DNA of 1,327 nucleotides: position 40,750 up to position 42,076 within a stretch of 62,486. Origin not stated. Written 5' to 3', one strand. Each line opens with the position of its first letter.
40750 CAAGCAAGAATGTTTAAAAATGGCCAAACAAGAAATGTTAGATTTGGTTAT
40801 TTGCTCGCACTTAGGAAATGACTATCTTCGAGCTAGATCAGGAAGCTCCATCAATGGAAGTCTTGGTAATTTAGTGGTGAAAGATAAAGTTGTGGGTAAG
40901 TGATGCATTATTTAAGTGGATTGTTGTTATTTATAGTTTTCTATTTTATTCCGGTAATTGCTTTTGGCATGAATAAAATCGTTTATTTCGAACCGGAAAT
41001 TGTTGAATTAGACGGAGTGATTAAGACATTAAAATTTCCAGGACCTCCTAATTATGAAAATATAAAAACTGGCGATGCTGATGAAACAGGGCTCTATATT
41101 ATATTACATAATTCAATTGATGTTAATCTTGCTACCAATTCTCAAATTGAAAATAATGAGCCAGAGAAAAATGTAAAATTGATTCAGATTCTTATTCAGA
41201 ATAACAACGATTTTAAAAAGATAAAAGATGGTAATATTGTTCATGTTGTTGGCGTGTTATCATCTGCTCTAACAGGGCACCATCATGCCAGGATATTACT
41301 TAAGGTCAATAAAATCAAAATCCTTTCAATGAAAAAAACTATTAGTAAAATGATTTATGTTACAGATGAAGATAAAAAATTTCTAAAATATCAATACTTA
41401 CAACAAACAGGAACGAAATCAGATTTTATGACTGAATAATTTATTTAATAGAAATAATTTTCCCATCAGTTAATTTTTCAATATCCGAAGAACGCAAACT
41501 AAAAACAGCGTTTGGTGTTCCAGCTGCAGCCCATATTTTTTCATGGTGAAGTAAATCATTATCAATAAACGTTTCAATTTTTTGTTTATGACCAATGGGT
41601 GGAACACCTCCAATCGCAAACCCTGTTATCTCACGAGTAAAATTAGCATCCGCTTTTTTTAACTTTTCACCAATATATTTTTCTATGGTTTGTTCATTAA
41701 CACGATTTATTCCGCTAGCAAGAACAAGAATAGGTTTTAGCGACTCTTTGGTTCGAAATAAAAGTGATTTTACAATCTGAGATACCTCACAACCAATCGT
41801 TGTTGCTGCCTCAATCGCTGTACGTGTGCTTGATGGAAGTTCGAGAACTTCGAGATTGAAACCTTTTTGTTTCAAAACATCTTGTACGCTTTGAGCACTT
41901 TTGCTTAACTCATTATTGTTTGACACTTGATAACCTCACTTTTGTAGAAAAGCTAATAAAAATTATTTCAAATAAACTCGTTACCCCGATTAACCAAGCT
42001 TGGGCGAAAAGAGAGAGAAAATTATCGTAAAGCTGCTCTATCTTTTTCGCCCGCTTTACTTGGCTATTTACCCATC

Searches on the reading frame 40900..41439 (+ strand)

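Call 64: search_protein_families(library=pfam, proteins=[window:40900-41439:+], max_evalue=0.001)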
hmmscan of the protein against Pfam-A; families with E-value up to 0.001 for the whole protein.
window:40900-41439:+ (179 aa): 1 family
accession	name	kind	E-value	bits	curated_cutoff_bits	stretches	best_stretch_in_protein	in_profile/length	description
PF14485.11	DUF4431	-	0.00032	20.9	24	1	95-139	2-47/48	Domain of unknown function (DUF4431)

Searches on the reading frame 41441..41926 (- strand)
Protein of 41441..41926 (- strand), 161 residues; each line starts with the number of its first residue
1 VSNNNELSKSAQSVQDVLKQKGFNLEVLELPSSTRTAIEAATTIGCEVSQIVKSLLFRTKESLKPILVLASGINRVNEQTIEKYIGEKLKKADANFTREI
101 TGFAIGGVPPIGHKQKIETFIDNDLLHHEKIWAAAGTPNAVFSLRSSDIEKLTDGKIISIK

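Call 64: search_protein_families(library=pfam, proteins=[window:41441-41926:-], max_evalue=0.001)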
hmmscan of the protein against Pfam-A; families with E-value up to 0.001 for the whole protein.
window:41441-41926:- (161 aa): 1 family
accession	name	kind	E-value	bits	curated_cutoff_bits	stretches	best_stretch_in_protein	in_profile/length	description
PF04073.20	tRNA_edit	-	2.4e-25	89.4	25.5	1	33-152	3-123/123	Aminoacyl-tRNA editing domain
